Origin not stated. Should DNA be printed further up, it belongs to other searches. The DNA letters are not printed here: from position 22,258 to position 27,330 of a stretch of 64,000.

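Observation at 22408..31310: Pair of translationally coupled giant secreted proteins combining delta-60-type propeller repeats with chitobiase/Hex-C-like modules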

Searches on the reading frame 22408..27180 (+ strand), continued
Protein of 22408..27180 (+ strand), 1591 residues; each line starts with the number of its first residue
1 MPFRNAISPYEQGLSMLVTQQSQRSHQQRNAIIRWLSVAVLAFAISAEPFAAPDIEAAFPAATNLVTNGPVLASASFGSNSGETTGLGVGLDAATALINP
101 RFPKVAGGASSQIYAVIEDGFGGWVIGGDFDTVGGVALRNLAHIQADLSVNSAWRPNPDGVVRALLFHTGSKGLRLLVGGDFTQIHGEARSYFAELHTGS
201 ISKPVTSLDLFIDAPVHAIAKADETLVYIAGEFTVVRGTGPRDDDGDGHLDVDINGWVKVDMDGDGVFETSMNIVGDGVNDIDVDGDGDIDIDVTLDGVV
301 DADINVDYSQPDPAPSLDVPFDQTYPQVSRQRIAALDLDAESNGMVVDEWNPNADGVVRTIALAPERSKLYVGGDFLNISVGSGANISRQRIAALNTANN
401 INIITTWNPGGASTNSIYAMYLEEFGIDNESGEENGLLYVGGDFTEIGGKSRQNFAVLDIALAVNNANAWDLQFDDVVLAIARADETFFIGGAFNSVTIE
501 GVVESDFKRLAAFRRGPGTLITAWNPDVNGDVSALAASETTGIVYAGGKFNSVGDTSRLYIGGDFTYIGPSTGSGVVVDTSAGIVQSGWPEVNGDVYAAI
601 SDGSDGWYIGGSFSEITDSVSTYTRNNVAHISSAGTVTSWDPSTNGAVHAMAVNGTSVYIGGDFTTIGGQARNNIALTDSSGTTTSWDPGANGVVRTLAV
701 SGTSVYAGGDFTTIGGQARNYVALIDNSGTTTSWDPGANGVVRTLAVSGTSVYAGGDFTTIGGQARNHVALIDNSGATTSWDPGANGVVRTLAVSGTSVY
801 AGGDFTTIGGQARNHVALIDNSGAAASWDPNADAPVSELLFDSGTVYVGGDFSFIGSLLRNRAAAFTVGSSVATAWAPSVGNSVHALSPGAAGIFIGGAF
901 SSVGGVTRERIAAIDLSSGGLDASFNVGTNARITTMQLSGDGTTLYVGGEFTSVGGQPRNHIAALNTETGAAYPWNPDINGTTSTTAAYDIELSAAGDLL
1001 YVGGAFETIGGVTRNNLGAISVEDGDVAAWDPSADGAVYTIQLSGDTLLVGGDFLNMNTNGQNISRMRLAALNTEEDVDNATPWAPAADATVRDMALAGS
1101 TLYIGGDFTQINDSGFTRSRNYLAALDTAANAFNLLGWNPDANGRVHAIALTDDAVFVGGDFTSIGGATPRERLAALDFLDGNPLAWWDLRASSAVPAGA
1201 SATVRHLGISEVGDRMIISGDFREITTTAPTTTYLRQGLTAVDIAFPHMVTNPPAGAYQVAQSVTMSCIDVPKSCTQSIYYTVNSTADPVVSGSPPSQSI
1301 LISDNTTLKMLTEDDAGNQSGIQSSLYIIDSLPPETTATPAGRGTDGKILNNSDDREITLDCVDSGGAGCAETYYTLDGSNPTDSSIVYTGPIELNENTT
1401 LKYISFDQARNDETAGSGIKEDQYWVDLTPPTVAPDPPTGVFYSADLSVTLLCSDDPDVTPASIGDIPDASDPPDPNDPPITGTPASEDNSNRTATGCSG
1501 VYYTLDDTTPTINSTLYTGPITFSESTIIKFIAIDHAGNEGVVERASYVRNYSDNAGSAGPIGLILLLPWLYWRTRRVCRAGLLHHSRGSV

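Call 15: find_homologous_proteins(query=window:22408-27180:+)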
Query window:22408-27180:+ (1591 aa): 2082 proteins with E <= 0.001 among 8000 candidates; the best 120 are listed.
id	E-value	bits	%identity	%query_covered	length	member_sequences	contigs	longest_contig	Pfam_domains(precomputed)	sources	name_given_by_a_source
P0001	0.0e+0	3510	100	99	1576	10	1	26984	PF12768.14,PF17164.11,PF13287.13,PF13290.14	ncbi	-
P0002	0.0e+0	2171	64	99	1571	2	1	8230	PF12768.14,PF17164.11,PF13287.13,PF13290.14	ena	-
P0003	0.0e+0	1998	60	99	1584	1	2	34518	PF12768.14,PF17164.11,PF13287.13,PF13290.14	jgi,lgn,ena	-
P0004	0.0e+0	1980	59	99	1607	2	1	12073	PF12768.14,PF17164.11,PF13287.13,PF13290.14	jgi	jgi:hypothetical protein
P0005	0.0e+0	1977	58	99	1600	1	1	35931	PF12768.14,PF17164.11,PF13287.13,PF13290.14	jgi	-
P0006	0.0e+0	1957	59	98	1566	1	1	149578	PF12768.14,PF17164.11,PF13287.13,PF13290.14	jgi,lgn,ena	-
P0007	0.0e+0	1947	58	100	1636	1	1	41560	PF12768.14,PF17164.11,PF13287.13,PF13290.14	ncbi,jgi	-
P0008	0.0e+0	1934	58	99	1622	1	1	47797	PF12768.14,PF17164.11,PF13287.13,PF13290.14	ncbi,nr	ncbi:MAG: chitobiase/beta-hexosaminidase C-terminal domain-containing protein [Gammaproteobacteria b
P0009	0.0e+0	1883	57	99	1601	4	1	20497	PF12768.14,PF17164.11,PF13287.13,PF13290.14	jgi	-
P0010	0.0e+0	1878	52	72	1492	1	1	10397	PF12768.14,PF17164.11,PF13287.13,PF13290.14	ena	-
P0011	0.0e+0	1373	48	57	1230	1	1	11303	PF12768.14,PF17164.11,PF13287.13,PF13290.14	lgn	-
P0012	0.0e+0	1367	42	72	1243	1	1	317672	PF12768.14,PF17164.11,PF13287.13,PF13290.14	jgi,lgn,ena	-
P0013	0.0e+0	1308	31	71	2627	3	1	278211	PF12768.14,PF13363.12,PF17164.11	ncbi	-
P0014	0.0e+0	1119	32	69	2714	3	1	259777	PF12768.14,PF17164.11,PF18962.8,PF07699.20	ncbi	-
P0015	0.0e+0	1072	36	69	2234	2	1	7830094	PF18887.6,PF12768.14,PF17164.11,PF18676.7,PF18962.8,PF23960.3,PF16359.12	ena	-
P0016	0.0e+0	1032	37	69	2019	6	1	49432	PF12768.14,PF17164.11,PF20033.6,PF13287.13,PF13290.14,PF00400.39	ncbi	-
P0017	1.4e-298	1012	41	54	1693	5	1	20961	PF12706.14,PF12768.14,PF17164.11,PF18676.7,PF18962.8,PF00699.26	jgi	jgi:hypothetical protein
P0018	1.7e-286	972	40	42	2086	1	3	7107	PF12768.14,PF17164.11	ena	-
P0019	2.3e-285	968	30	70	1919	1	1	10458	PF07494.18,PF17164.11,PF18962.8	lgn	-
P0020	9.1e-280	950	38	48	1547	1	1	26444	PF12768.14,PF17164.11,PF20033.6,PF13287.13,PF13385.14,PF13290.14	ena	-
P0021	1.1e-279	949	36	98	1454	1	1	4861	PF12768.14,PF17164.11,PF13287.13,PF13290.14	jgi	-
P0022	5.2e-277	941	38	95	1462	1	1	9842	PF12768.14,PF17164.11,PF20033.6,PF13287.13,PF13290.14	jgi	jgi:Chitobiase/beta-hexosaminidase C-terminal domain/Fn3 associated/Domain of unknown function (DUF5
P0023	3.4e-267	908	38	95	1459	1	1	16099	PF12768.14,PF17164.11,PF13287.13,PF13290.14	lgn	-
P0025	4.1e-260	885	30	66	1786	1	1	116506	PF13360.14,PF12768.14,PF17164.11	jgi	jgi:hypothetical protein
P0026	3.6e-248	845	35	51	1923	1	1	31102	PF07646.22,PF13418.13,PF12768.14,PF24681.2,PF17164.11,PF13854.13,PF13415.13,PF24981.2,PF01344.32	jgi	jgi:hypothetical protein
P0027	7.5e-245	834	35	77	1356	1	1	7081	PF12768.14,PF17164.11,PF20033.6,PF13287.13,PF13290.14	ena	-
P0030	6.2e-242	824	36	67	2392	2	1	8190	PF01839.30,PF17164.11,PF11617.14,PF01833.31,PF13517.13,PF18962.8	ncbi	-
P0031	9.9e-240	817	36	68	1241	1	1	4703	PF12768.14,PF17164.11,PF13287.13,PF13290.14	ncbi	ncbi:MAG: chitobiase/beta-hexosaminidase C-terminal domain-containing protein [Gammaproteobacteria b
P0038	3.5e-234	799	31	71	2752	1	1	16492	PF07646.22,PF12768.14,PF24681.2,PF17164.11,PF13415.13,PF24981.2,PF01344.32,PF19190.7,PF13964.13,PF13854.13,PF18957.7,PF05345.19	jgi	jgi:hypothetical protein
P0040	1.5e-233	797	38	42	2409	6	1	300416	PF17164.11,PF02494.23,PF18962.8,PF19081.7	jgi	jgi:hypothetical protein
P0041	2.9e-233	796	40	69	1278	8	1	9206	PF12768.14,PF17164.11,PF13287.13,PF13290.14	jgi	jgi:hypothetical protein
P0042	1.9e-229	783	46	40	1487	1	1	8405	PF12768.14,PF17164.11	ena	-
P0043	1.2e-225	770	34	67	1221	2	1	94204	PF12768.14,PF25172.2,PF17164.11,PF13287.13,PF13290.14,PF00400.39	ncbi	-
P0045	1.6e-224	767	33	55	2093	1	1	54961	PF12768.14,PF17164.11,PF18962.8,PF24595.2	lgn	-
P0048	2.8e-224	766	36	68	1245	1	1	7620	PF12768.14,PF17164.11,PF13287.13,PF13290.14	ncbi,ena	-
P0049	2.9e-224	766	26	71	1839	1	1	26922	PF12768.14,PF17164.11,PF18962.8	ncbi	-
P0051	1.0e-221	757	34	65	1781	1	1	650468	PF12768.14,PF15780.12,PF17164.11,PF18676.7,PF18962.8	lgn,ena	-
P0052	4.3e-220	752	38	53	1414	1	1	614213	PF12768.14,PF17164.11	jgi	jgi:hypothetical protein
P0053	1.6e-219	750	32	69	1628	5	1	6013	PF12768.14,PF25172.2,PF17164.11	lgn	-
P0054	1.8e-218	747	32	85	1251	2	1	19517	PF12768.14,PF24681.2,PF17164.11,PF13287.13,PF13290.14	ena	-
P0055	2.0e-218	746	35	78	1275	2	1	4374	PF12768.14,PF17164.11,PF13287.13,PF13290.14,PF00400.39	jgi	-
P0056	4.5e-216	739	31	58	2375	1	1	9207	PF12768.14,PF17164.11,PF02494.23,PF18962.8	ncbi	-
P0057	1.1e-215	737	42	39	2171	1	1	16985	PF17164.11,PF02494.23,PF18962.8,PF00699.26,PF19081.7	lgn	-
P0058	1.2e-215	737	33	72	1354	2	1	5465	PF13360.14,PF12768.14,PF17164.11,PF18962.8,PF19081.7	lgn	-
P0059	2.0e-215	736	33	56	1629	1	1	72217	PF12768.14,PF17164.11,PF10502.15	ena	-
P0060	2.6e-215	736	33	78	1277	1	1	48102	PF12768.14,PF17164.11,PF13287.13,PF13290.14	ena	-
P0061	8.6e-215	734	34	69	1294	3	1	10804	PF12768.14,PF17164.11,PF13287.13,PF13290.14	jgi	-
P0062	1.9e-214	733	35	69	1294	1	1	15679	PF12768.14,PF17164.11,PF13287.13,PF13290.14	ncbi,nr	ncbi:MAG: hypothetical protein GC138_08265 [Gammaproteobacteria bacterium]|nr:hypothetical protein [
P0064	2.0e-213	730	40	42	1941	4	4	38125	PF16655.13,PF25059.2,PF17164.11,PF18962.8,PF25788.3,PF24489.2,PF21015.3,PF00041.28,PF16656.12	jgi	-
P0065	5.7e-212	725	29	63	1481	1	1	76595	PF12768.14,PF17164.11,PF18962.8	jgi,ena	-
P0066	8.3e-212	724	33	56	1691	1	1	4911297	PF13360.14,PF12768.14,PF17164.11,PF18676.7,PF18962.8,PF05506.18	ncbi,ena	-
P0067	6.6e-210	718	41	47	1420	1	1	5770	PF12706.14,PF12768.14,PF17164.11,PF18676.7,PF18962.8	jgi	jgi:hypothetical protein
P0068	2.7e-206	706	43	40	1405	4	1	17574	PF12768.14,PF17164.11,PF13287.13,PF13290.14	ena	-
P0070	2.6e-204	700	35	68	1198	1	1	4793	PF12768.14,PF17164.11,PF13287.13,PF13290.14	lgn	-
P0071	9.7e-204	698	32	67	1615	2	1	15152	PF12768.14,PF25172.2,PF17164.11,PF10502.15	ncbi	-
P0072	1.1e-203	698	32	79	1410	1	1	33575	PF12768.14,PF17164.11,PF20033.6,PF13287.13,PF13290.14,PF00400.39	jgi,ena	-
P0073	2.5e-202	693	36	68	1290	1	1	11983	PF12768.14,PF17164.11,PF13287.13,PF13290.14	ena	-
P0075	3.2e-201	689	42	41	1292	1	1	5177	PF12768.14,PF17164.11,PF03160.21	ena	-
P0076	5.2e-201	689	33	79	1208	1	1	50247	PF12768.14,PF25172.2,PF17164.11,PF13287.13,PF13290.14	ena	-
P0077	2.6e-200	686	34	69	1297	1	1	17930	PF12768.14,PF17164.11,PF13287.13,PF13290.14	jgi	jgi:hypothetical protein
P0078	3.9e-200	686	32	70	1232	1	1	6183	PF12768.14,PF17164.11,PF13287.13,PF13290.14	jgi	-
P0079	5.4e-199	682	25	74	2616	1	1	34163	PF12768.14,PF24681.2,PF17164.11,PF13854.13,PF13415.13,PF24981.2,PF01344.32,PF25210.2,PF05345.19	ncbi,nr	ncbi:putative Ig domain-containing protein [Planctomycetota bacterium]|nr:putative Ig domain-contain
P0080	8.4e-199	681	29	39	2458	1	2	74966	PF12768.14,PF17164.11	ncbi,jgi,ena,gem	jgi:hypothetical protein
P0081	2.5e-198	680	35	62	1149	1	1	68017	PF12768.14,PF17164.11,PF13287.13,PF13290.14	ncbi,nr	ncbi:MAG: chitobiase/beta-hexosaminidase C-terminal domain-containing protein [Gammaproteobacteria b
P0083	8.2e-198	678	39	39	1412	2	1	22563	PF12768.14,PF17164.11,PF18962.8,PF24595.2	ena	-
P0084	8.4e-198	678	41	40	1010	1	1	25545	PF12768.14,PF17164.11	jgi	jgi:hypothetical protein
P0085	5.9e-197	675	37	39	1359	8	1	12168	PF25319.2,PF12768.14,PF17164.11,PF22058.3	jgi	jgi:hypothetical protein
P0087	3.4e-196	673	33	39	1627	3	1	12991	PF12768.14,PF17164.11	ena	-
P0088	7.0e-196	672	33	41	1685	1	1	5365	PF12768.14,PF17164.11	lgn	-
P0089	1.1e-195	671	29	68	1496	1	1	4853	PF12768.14,PF17164.11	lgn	-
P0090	1.5e-195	671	33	68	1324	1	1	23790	PF12768.14,PF17164.11,PF13287.13,PF17160.10,PF13290.14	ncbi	-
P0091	7.0e-195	668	30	54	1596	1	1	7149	PF12768.14,PF17164.11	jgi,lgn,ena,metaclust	metaclust:\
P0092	9.1e-195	668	35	57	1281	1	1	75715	PF12768.14,PF17164.11,PF01833.31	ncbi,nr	ncbi:MAG: IPT/TIG domain-containing protein [Bdellovibrionaceae bacterium]|nr:IPT/TIG domain-contain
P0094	1.9e-191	657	34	39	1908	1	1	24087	PF12733.14,PF12768.14,PF07494.18,PF17164.11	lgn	-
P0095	7.1e-191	655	40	55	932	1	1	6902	PF12768.14,PF17164.11,PF13287.13,PF13290.14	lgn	-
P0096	1.8e-190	654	29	66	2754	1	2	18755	PF07646.22,PF12768.14,PF24681.2,PF17164.11,PF13415.13,PF24981.2,PF01344.32,PF05345.19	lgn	-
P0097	5.0e-190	652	28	73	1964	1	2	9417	PF12768.14,PF17164.11,PF18676.7,PF18962.8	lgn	-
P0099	2.7e-189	650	38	44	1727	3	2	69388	PF12768.14,PF17164.11,PF01833.31,PF24327.3,PF20033.6,PF18986.6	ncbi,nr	ncbi:MAG: IPT/TIG domain-containing protein [Actinobacteria bacterium]|nr:IPT/TIG domain-containing 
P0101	1.6e-188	647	31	68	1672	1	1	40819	PF12768.14,PF17164.11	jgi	jgi:signal peptidase I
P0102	2.5e-187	643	32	66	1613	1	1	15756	PF12768.14,PF25172.2,PF17164.11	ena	-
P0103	3.5e-187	643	43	40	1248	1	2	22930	PF12768.14,PF17164.11,PF13620.13,PF17210.10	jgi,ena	-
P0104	5.1e-187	642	36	55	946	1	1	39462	PF12768.14,PF17164.11,PF13287.13,PF13290.14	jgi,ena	-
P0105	8.4e-187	642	42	40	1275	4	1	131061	PF12706.14,PF12768.14,PF17164.11,PF00699.26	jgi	jgi:urease beta subunit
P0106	2.9e-186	640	39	40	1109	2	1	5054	PF17164.11,PF18962.8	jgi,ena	jgi:hypothetical protein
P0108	2.6e-185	637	38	39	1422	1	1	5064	PF12768.14,PF17164.11,PF18962.8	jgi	jgi:hypothetical protein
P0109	7.5e-185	635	40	41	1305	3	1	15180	PF17164.11,PF18962.8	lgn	-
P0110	4.7e-184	633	40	54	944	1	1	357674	PF12768.14,PF17164.11,PF13287.13,PF13290.14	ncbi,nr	ncbi:MAG: chitobiase/beta-hexosaminidase C-terminal domain-containing protein [Gammaproteobacteria b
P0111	8.2e-184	632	45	40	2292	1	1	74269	PF13573.13,PF17164.11,PF22076.3,PF18962.8,PF28321.1,PF06832.19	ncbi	ncbi:T9SS type A sorting domain-containing protein [Flavobacterium hauense]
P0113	7.1e-183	629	40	42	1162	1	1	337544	PF12768.14,PF17164.11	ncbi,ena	-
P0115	2.4e-182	627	37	44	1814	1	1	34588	PF12768.14,PF17164.11,PF24421.2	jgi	jgi:hypothetical protein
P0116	3.5e-182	626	35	63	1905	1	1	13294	PF13418.13,PF12768.14,PF24681.2,PF17164.11,PF13854.13,PF13415.13,PF18962.8,PF24981.2,PF01344.32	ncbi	-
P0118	5.1e-181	622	37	39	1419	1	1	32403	PF12768.14,PF17164.11,PF18962.8,PF24595.2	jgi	jgi:hypothetical protein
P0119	1.4e-180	621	34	28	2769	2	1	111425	PF25059.2,PF12768.14,PF07494.18,PF24814.2,PF17164.11,PF23381.2,PF12894.14,PF18755.7,PF00400.39,PF14250.12,PF00041.28,PF23414.2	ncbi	-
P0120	1.1e-179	618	29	69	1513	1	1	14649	PF17164.11,PF18962.8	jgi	jgi:hypothetical protein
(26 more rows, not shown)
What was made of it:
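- Relatives of the propeller part in other phyla carry T9SS surface-sorting domains (PF18962) (call 15).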

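Call 16: find_encoding_contigs(protein=P0001, flank=10000, max_places=4)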
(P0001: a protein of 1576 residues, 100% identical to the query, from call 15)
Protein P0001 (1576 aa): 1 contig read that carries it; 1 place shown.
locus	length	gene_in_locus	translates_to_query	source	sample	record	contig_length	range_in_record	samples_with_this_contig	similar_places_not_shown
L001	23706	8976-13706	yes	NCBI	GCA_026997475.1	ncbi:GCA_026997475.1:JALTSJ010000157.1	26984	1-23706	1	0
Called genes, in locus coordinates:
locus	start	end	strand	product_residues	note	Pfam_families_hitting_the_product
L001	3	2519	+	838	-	?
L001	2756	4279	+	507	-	PF00672:HAMP (faint), PF00015:MCPsignal, PF12729:4HB_MCP_1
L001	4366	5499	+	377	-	PF04982:TM_HPP, PF00571:CBS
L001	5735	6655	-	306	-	PF01218:Coprogen_oxidas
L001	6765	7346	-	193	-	PF01300:Sua5_yciO_yrdC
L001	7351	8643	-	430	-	PF02844:GARS_N, PF01071:GARS_A, PF02655:ATP-grasp_3 (weak), PF02222:ATP-grasp (weak), PF02843:GARS_C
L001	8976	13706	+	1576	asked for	PF12768:Rax2 (faint), PF17164:DUF5122 (faint), PF13290:CHB_HEX_C_1, PF13287:Fn3_assoc, PF13290:CHB_HEX_C_1, PF13287:Fn3_assoc, PF13290:CHB_HEX_C_1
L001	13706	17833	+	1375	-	PF12768:Rax2 (faint), PF17164:DUF5122 (faint), PF13290:CHB_HEX_C_1 (weak), PF13287:Fn3_assoc (weak)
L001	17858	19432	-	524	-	PF02142:MGS, PF01808:AICARFT_IMPCHas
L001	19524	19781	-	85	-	PF27465:Fis_N (faint), PF02954:HTH_8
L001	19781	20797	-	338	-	PF01207:Dus, PF01680:SOR_SNZ (faint)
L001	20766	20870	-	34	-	-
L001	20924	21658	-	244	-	PF13717:Zn_ribbon_4, PF13719:Zn_ribbon_5, PF11906:DUF3426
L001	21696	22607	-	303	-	PF06325:PrmA, PF05175:MTS, PF13489:Methyltransf_23 (weak), PF13649:Methyltransf_25 (faint)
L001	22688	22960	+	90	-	-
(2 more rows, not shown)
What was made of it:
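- Tried and rejected: The 1576-aa form is in NCBI MAG GCA_026997475.1 (call 16).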
